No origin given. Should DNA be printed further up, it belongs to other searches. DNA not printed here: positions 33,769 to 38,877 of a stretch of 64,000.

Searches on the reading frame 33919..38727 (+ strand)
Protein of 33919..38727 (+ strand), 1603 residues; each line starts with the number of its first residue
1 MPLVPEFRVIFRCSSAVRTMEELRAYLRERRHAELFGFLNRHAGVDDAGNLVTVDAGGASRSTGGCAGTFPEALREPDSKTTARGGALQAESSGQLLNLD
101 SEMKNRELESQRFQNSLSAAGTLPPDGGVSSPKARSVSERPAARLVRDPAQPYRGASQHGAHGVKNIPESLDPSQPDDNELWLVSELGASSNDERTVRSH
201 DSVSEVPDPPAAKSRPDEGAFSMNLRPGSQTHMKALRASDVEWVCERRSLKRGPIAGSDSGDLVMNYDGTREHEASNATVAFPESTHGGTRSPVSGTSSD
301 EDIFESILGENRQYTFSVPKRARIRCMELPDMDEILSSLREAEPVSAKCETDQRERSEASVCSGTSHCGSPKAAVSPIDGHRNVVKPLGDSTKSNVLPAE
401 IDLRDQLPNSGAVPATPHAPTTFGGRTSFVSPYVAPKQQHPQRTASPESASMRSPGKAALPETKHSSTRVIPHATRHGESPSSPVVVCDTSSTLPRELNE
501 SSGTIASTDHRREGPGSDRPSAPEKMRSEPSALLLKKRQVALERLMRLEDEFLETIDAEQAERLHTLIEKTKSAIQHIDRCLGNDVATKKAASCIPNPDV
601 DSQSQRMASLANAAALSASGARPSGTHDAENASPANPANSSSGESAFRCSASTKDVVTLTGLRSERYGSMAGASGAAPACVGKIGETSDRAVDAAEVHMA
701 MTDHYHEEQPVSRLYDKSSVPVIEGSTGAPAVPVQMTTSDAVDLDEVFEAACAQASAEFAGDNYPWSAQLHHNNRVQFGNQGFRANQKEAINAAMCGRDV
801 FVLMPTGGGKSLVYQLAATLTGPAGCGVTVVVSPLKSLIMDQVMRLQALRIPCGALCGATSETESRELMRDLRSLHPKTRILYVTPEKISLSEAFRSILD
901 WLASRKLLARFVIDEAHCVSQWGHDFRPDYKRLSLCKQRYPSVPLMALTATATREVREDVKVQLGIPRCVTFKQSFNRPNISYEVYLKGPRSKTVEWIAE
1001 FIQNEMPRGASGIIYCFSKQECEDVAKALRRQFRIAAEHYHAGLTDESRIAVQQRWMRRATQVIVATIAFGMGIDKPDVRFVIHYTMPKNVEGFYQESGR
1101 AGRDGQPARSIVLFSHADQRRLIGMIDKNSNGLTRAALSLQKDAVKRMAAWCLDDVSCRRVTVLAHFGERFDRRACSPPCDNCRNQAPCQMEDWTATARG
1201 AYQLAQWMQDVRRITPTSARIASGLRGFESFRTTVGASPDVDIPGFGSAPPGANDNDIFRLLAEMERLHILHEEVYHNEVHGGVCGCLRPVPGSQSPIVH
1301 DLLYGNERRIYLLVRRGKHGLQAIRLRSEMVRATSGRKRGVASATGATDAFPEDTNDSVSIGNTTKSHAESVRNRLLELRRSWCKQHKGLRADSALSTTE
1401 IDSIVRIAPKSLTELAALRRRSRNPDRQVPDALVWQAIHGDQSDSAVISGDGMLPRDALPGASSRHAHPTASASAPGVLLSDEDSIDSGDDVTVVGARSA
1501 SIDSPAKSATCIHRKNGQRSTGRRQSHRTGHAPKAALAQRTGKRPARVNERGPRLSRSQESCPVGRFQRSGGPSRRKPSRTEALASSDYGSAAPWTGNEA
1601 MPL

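Call 21: list_cluster_members(proteins=[window:33919-38727:+, window:48402-49925:-, window:5774-7405:-, window:9692-10927:+, window:62489-63946:+, window:30631-31161:-])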
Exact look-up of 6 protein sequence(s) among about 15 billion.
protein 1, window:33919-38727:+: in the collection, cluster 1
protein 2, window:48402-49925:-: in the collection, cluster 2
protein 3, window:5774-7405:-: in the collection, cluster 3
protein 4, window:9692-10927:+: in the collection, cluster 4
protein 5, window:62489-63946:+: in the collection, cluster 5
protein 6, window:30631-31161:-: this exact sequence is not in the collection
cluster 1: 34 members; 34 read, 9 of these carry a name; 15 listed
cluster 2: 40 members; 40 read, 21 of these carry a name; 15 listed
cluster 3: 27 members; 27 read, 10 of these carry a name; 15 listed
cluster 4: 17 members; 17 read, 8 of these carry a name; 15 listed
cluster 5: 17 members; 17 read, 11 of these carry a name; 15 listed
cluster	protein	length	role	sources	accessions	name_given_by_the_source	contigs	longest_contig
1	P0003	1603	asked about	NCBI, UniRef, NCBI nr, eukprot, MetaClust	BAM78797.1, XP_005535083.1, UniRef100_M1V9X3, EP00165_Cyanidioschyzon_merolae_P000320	ATP-dependent DNA helicase RecQ [Cyanidioschyzon merolae strain 10D] | DNA 3'-5' helicase n=1 Tax=Cyanidioschyzon merolae (strain NIES-3377 / 10D) TaxID=280699 ... | XP_005535083.1 ATP-dependent DNA helicase RecQ [Cyanidioschyzon merolae strain 10D]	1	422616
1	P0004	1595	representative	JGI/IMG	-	-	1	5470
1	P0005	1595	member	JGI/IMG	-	RecQ family ATP-dependent DNA helicase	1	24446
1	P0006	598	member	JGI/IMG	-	hypothetical protein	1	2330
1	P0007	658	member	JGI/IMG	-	hypothetical protein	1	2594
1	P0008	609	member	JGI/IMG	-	hypothetical protein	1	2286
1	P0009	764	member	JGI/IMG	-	bloom syndrome protein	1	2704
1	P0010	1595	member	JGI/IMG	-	RecQ family ATP-dependent DNA helicase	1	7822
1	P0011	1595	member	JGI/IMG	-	RecQ family ATP-dependent DNA helicase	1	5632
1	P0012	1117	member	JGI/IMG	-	RecQ family ATP-dependent DNA helicase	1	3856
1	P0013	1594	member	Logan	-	-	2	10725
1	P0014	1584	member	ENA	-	-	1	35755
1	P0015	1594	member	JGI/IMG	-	-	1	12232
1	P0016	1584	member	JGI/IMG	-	-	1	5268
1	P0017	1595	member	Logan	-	-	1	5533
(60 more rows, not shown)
